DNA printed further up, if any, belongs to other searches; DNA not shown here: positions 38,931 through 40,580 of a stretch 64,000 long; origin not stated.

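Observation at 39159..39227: Collagen-like GXY stretch directly after the lipobox cysteine of a multiheme cytochrome, plus an atypical Cx4CH motif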

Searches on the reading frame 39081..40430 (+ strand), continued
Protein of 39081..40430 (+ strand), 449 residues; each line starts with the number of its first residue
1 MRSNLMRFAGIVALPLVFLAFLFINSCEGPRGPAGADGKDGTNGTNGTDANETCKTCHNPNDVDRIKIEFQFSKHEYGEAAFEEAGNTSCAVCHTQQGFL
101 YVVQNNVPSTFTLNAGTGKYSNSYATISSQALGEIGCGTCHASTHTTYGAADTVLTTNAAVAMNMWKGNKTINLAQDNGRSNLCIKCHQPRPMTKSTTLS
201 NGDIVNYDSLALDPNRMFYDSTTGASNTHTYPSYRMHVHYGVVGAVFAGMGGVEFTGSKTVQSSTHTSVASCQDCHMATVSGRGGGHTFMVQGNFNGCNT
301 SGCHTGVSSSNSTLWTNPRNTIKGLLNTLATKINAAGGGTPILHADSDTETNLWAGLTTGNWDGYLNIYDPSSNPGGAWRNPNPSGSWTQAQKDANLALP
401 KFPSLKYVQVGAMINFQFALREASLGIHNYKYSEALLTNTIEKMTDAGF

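Call 35: search_protein_families(library=pfam, proteins=[P0136, P0144, P0154, P0147, P0159, P0140, P0179, P0246, P0245, P0238], max_evalue=0.01)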
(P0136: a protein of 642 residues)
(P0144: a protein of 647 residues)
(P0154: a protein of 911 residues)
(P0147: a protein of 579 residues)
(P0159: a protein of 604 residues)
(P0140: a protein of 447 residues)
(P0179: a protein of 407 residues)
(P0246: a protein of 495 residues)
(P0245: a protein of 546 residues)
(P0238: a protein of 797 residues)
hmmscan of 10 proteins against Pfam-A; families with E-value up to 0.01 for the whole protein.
P0136 (642 aa): 5 families
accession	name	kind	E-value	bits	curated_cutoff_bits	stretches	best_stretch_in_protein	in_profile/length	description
PF01391.23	Collagen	-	9.5e-14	51.4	27.2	2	144-194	9-59/60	Collagen triple helix repeat (20 copies)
PF02335.20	Cytochrom_C552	-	6.2e-06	25.9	24.1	0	312-372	118-175/438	Cytochrome c552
PF14522.11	Cytochrome_C7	-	3.1e-05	24.1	24.8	0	251-373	6-67/67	Cytochrome c7 and related cytochrome c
PF09699.15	Paired_CXXCH_1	-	0.00061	19.9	20.6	0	361-374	25-38/41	Doubled CXXCH motif (Paired_CXXCH_1)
PF22113.1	Mtrc-MtrF_II-IV_dom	-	0.001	19.1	30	0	221-375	30-166/176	Outer membrane cytochrome MtrC/MtrF-like, domains II/IV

P0144 (647 aa): 1 family
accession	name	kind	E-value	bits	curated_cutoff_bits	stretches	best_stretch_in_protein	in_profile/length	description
PF01391.23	Collagen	-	5.8e-08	32.8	27.2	1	142-191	9-58/60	Collagen triple helix repeat (20 copies)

P0154 (911 aa): 4 families
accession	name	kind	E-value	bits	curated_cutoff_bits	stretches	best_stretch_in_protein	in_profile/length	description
PF01391.23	Collagen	-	3.4e-33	113.6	27.2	5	381-439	1-59/60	Collagen triple helix repeat (20 copies)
PF22113.1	Mtrc-MtrF_II-IV_dom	-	2.8e-07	30.7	30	0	441-504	121-175/176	Outer membrane cytochrome MtrC/MtrF-like, domains II/IV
PF09699.15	Paired_CXXCH_1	-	0.00053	20.1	20.6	0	532-560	1-30/41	Doubled CXXCH motif (Paired_CXXCH_1)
PF03264.19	Cytochrom_NNT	-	0.0088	16.2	24.1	0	423-553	19-142/174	NapC/NirT cytochrome c family, N-terminal region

P0147 (579 aa): 5 families
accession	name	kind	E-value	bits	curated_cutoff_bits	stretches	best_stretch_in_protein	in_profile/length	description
PF02335.20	Cytochrom_C552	-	1.3e-06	28.1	24.1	1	215-429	87-267/438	Cytochrome c552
PF14522.11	Cytochrome_C7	-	1.4e-05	25.2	24.8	1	214-322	12-67/67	Cytochrome c7 and related cytochrome c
PF22113.1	Mtrc-MtrF_II-IV_dom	-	1.7e-05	24.8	30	1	169-280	30-131/176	Outer membrane cytochrome MtrC/MtrF-like, domains II/IV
PF09699.15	Paired_CXXCH_1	-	0.0017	18.5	20.6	0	270-279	31-40/41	Doubled CXXCH motif (Paired_CXXCH_1)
PF01391.23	Collagen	-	0.0074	16.5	27.2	0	142-186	9-53/60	Collagen triple helix repeat (20 copies)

P0159 (604 aa): 5 families
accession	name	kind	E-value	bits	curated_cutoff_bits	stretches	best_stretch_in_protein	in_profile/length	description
PF22113.1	Mtrc-MtrF_II-IV_dom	-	7.9e-07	29.2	30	1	169-327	30-166/176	Outer membrane cytochrome MtrC/MtrF-like, domains II/IV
PF14522.11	Cytochrome_C7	-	0.00014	22.1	24.8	0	208-325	5-67/67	Cytochrome c7 and related cytochrome c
PF11845.13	Tll0287-like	-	0.00082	20.3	24.1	0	404-423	97-116/144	Tll0287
PF13442.11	Cytochrome_CBB3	-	0.0024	18.6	27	0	212-234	8-30/68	Cytochrome C oxidase, cbb3-type, subunit III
PF02335.20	Cytochrom_C552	-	0.0073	15.8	24.1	0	400-426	235-262/438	Cytochrome c552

P0140 (447 aa): 4 families
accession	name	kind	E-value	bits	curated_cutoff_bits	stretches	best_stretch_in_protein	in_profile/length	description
PF22113.1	Mtrc-MtrF_II-IV_dom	-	1.6e-07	31.5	30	2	73-215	7-129/176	Outer membrane cytochrome MtrC/MtrF-like, domains II/IV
PF01391.23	Collagen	-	3.5e-07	30.3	27.2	1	26-68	4-46/60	Collagen triple helix repeat (20 copies)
PF14522.11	Cytochrome_C7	-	8.7e-07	29.1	24.8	0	272-336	2-55/67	Cytochrome c7 and related cytochrome c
PF02335.20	Cytochrom_C552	-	0.0011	18.5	24.1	1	143-294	111-256/438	Cytochrome c552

P0179 (407 aa): 7 families
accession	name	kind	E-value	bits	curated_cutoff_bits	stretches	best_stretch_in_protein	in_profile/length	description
PF22113.1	Mtrc-MtrF_II-IV_dom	-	4.2e-10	39.9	30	2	196-313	29-131/176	Outer membrane cytochrome MtrC/MtrF-like, domains II/IV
PF01391.23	Collagen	-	6.3e-09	35.9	27.2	1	26-71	4-49/60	Collagen triple helix repeat (20 copies)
PF09699.15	Paired_CXXCH_1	-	2e-08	34.2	20.6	0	146-156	8-18/41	Doubled CXXCH motif (Paired_CXXCH_1)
PF14522.11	Cytochrome_C7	-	2.6e-06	27.6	24.8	0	254-316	6-55/67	Cytochrome c7 and related cytochrome c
PF14537.11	Cytochrom_c3_2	-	2.5e-05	25.1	25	0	72-115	26-66/79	Cytochrome c3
PF02335.20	Cytochrom_C552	-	0.00024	20.7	24.1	1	250-395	234-371/438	Cytochrome c552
PF02085.21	Cytochrom_CIII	-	0.00051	20.8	22.9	0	69-117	43-86/101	Class III cytochrome C family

P0246 (495 aa): 3 families
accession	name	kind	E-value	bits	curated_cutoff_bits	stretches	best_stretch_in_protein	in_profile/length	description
PF01391.23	Collagen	-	4.7e-06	26.7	27.2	1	30-68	15-53/60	Collagen triple helix repeat (20 copies)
PF22113.1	Mtrc-MtrF_II-IV_dom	-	3.2e-05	24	30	1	59-153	69-165/176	Outer membrane cytochrome MtrC/MtrF-like, domains II/IV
PF14522.11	Cytochrome_C7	-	0.0015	18.8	24.8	0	71-151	13-66/67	Cytochrome c7 and related cytochrome c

P0245 (546 aa): 4 families
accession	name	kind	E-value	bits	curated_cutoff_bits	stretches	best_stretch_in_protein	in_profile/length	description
PF22113.1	Mtrc-MtrF_II-IV_dom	-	2e-07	31.1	30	1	173-308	30-166/176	Outer membrane cytochrome MtrC/MtrF-like, domains II/IV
PF14522.11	Cytochrome_C7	-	3.2e-05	24.1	24.8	0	376-432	8-53/67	Cytochrome c7 and related cytochrome c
PF16694.10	Cytochrome_P460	-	0.00019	22.2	27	0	205-220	101-116/125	Cytochrome P460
PF09699.15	Paired_CXXCH_1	-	0.00019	21.5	20.6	0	257-267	7-18/41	Doubled CXXCH motif (Paired_CXXCH_1)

P0238 (797 aa): 7 families
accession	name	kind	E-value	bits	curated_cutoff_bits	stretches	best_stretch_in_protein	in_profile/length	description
PF22113.1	Mtrc-MtrF_II-IV_dom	-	1.9e-15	57.3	30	2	686-785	7-104/176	Outer membrane cytochrome MtrC/MtrF-like, domains II/IV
PF14522.11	Cytochrome_C7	-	7.5e-15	55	24.8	1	549-626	6-66/67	Cytochrome c7 and related cytochrome c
PF14537.11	Cytochrom_c3_2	-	8.9e-09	36.1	25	0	589-671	4-67/79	Cytochrome c3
PF09699.15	Paired_CXXCH_1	-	1.3e-05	25.2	20.6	0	662-696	7-40/41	Doubled CXXCH motif (Paired_CXXCH_1)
PF17957.7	Big_7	-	3.1e-05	25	24.1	1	355-419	1-60/70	Bacterial Ig domain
PF13435.11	Cytochrome_C554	-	0.0021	19.4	20.8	1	552-599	45-84/84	Cytochrome c554 and c-prime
PF10342.15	Kre9_KNH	-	0.008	17.3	24.6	0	362-421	2-65/94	Kre9/KNH-like N-terminal Ig-like domain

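Call 42: search_protein_families(library=pfam, proteins=[L011:5087-5782:-, L004:11504-12121:-, L021:10195-11184:-, L059:616-1530:-, L070:7321-7704:+, L035:5302-5715:+, L005:1862-4936:-, L004:9183-10490:-, L035:1975-2931:+, L032:9646-10524:-], max_evalue=0.001)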
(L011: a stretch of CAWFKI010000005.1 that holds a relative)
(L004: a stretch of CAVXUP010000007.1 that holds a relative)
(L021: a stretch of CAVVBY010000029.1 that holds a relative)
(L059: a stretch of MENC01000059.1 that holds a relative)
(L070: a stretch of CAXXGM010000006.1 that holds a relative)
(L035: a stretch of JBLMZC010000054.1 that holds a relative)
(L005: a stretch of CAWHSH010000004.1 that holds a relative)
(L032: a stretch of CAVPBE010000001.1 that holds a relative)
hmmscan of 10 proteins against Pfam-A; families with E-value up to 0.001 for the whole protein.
L011:5087-5782:- (231 aa): 2 families
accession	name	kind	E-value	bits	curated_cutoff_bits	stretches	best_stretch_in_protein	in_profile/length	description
PF00027.35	cNMP_binding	-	1.5e-12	47.7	27.5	1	39-125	3-89/89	Cyclic nucleotide-binding domain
PF13545.12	HTH_Crp_2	-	6.1e-11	42.6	27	1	157-226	1-69/70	Crp-like helix-turn-helix domain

L004:11504-12121:- (205 aa): 1 family
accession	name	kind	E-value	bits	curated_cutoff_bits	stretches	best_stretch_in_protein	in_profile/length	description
PF01292.26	Ni_hydr_CYTB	-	6.8e-26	91.6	30.1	1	4-198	2-179/179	Prokaryotic cytochrome b561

L021:10195-11184:- (329 aa): 7 families
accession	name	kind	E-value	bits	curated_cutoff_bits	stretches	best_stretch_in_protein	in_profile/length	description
PF14522.11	Cytochrome_C7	-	4.3e-16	58.9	24.8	2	92-134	8-56/67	Cytochrome c7 and related cytochrome c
PF14537.11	Cytochrom_c3_2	-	6.3e-12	46.2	25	1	92-171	4-72/79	Cytochrome c3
PF22113.1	Mtrc-MtrF_II-IV_dom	-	2.3e-08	34.2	30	2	96-263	8-166/176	Outer membrane cytochrome MtrC/MtrF-like, domains II/IV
PF02085.21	Cytochrom_CIII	-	7.7e-05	23.4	22.9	0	86-168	22-87/101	Class III cytochrome C family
PF09699.15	Paired_CXXCH_1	-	0.0001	22.3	20.6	0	96-129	8-39/41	Doubled CXXCH motif (Paired_CXXCH_1)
PF22678.1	Cytochrom_c_NrfB-like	-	0.00011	23.1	27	0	122-168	1-45/89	Cytochrome c-type protein NrfB-like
PF07635.16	PSCyt1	-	0.00042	21.3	22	0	122-139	1-18/59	Planctomycete cytochrome C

L059:616-1530:- (304 aa): 1 family
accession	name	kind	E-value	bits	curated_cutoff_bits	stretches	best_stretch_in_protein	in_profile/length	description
PF19089.6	DUF5777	-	5.6e-64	216.2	23.1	1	52-304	1-247/247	Membrane bound beta barrel domain (DUF5777)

L070:7321-7704:+ (127 aa): 0 families

L035:5302-5715:+ (137 aa): 2 families
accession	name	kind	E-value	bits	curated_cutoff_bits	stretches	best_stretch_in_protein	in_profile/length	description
PF13442.11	Cytochrome_CBB3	-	7.7e-11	42.6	27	1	53-134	2-68/68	Cytochrome C oxidase, cbb3-type, subunit III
PF00034.26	Cytochrom_C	-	1e-09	40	21.3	1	56-135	3-87/90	Cytochrome c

L005:1862-4936:- (1024 aa): 2 families
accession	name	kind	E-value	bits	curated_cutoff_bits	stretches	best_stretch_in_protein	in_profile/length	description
PF01578.25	Cytochrom_C_asm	-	1e-43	149.9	29.9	1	781-985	1-212/212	Cytochrome C assembly protein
PF05140.19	ResB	-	2.6e-20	73.2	24.6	2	340-419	195-274/486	ResB-like family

L004:9183-10490:- (435 aa): 1 family
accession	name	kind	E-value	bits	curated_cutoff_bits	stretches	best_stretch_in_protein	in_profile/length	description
PF03916.19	NrfD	-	3.6e-27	96.3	25.8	1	50-372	2-309/313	Polysulphide reductase, NrfD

L035:1975-2931:+ (318 aa): 13 families
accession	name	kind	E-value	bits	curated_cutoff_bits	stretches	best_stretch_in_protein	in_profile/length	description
PF13247.11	Fer4_11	-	1.2e-20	74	26.2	2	126-188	4-68/100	4Fe-4S dicluster domain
PF12837.12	Fer4_6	-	2.3e-11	43.5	25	1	156-176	1-21/24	4Fe-4S binding domain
PF12838.12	Fer4_7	-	2.4e-11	44.3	27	1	163-235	1-52/52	4Fe-4S dicluster domain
PF13237.11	Fer4_10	-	3.4e-10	40.2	25.5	2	157-232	2-53/53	4Fe-4S dicluster domain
PF13187.11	Fer4_9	-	3.8e-10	40.1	27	1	163-236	1-52/52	4Fe-4S dicluster domain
PF00037.32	Fer4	-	8.9e-06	25.8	21.1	1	158-176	2-20/24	4Fe-4S binding domain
PF25160.1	LdpA_Fe-S-bd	-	3.1e-05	24.1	27.6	1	134-177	4-41/49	LdpA Fe-S cluster-binding domain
PF13484.11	Fer4_16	-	3.3e-05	25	30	0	163-216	1-60/66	4Fe-4S double cluster binding domain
PF12797.12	Fer4_2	-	5.3e-05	23.4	24.5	1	157-176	3-22/22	4Fe-4S binding domain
PF13183.11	Fer4_8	-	5.9e-05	24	27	1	162-235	3-68/68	4Fe-4S dicluster domain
PF14697.11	Fer4_21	-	0.00013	22.4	35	1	131-176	7-53/59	4Fe-4S dicluster domain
PF13534.11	Fer4_17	-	0.00024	22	22.2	0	163-235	1-60/61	4Fe-4S dicluster domain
PF12800.12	Fer4_4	-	0.00052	20.6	24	1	162-176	2-16/17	4Fe-4S binding domain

L032:9646-10524:- (292 aa): 0 families

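Call 43: list_cluster_members(proteins=[P0070, P0098, P0018, P0007, P0088, P0093, P0085, P0072, P0101, P0107])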
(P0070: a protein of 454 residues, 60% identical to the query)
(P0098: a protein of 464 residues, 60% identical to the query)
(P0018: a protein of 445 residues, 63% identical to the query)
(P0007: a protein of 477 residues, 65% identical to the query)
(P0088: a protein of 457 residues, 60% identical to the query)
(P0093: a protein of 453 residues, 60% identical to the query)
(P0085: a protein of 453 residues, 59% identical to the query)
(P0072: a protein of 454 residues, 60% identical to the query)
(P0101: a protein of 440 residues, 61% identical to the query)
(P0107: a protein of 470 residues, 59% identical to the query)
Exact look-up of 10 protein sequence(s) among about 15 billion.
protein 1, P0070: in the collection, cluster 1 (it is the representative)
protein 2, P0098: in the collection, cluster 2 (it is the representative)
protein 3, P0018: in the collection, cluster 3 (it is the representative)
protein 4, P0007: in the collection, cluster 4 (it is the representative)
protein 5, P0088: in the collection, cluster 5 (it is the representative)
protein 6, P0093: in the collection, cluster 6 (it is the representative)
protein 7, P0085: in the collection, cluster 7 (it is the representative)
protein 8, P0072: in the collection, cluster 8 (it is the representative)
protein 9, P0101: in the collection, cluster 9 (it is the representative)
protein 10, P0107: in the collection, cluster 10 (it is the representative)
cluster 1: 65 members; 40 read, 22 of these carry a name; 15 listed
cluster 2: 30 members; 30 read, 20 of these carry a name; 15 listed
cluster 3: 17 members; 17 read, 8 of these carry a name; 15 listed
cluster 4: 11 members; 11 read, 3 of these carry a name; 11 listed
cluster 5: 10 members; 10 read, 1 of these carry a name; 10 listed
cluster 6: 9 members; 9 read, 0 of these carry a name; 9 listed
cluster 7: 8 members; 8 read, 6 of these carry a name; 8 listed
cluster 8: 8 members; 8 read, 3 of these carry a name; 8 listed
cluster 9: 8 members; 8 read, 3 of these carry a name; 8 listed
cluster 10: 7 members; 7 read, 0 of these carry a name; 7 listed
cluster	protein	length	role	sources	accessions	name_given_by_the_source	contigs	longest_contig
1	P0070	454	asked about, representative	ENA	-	-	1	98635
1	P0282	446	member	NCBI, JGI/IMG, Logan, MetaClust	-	\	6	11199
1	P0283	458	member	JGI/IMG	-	hypothetical protein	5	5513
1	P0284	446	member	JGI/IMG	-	hypothetical protein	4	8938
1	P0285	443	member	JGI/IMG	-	hypothetical protein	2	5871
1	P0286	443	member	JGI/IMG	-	hypothetical protein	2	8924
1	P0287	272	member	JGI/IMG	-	hypothetical protein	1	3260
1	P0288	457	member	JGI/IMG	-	hypothetical protein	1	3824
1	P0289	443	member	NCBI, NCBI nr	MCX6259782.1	MAG: hypothetical protein NTY95_02950 [Bacteroidia bacterium] | hypothetical protein [Bacteroidia bacterium]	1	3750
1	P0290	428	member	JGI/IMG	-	hypothetical protein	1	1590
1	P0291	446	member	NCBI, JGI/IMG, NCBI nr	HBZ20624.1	MAG TPA: hypothetical protein DEO60_05810 [Bacteroidales bacterium] | hypothetical protein [Bacteroidales bacterium]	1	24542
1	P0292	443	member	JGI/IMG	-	hypothetical protein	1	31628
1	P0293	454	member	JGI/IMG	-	hypothetical protein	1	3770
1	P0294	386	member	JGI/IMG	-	hypothetical protein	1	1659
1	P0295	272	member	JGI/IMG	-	hypothetical protein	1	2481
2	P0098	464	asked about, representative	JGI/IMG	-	hypothetical protein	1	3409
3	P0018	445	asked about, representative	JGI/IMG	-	-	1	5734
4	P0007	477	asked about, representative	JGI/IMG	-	hypothetical protein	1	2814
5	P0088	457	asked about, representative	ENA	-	-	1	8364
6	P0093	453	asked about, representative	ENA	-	-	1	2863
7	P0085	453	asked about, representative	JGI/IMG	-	-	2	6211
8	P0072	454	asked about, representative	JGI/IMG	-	-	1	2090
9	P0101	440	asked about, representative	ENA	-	-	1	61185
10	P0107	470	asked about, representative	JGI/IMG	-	-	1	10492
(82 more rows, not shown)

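Call 48: find_encoding_contigs(protein=P0117, flank=8000, max_places=4)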
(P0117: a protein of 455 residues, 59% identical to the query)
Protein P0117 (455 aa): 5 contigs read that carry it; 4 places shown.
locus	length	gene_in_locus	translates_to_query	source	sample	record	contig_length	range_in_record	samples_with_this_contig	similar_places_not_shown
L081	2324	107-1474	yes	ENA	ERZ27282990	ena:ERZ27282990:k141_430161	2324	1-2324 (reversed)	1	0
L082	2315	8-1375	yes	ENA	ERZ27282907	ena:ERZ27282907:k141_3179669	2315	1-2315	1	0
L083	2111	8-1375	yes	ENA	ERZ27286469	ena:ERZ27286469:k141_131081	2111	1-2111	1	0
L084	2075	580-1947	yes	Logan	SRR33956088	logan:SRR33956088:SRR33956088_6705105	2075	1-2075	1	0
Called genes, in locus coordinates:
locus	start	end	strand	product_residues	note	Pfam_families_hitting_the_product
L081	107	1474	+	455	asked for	PF14522:Cytochrome_C7 (faint), PF22113:Mtrc-MtrF_II-IV_dom (faint)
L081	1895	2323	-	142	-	?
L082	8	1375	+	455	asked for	PF14522:Cytochrome_C7 (faint), PF22113:Mtrc-MtrF_II-IV_dom (faint)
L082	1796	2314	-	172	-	?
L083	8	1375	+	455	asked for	PF14522:Cytochrome_C7 (faint), PF22113:Mtrc-MtrF_II-IV_dom (faint)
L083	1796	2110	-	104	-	?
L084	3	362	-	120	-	?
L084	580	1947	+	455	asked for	PF14522:Cytochrome_C7 (faint), PF22113:Mtrc-MtrF_II-IV_dom (faint)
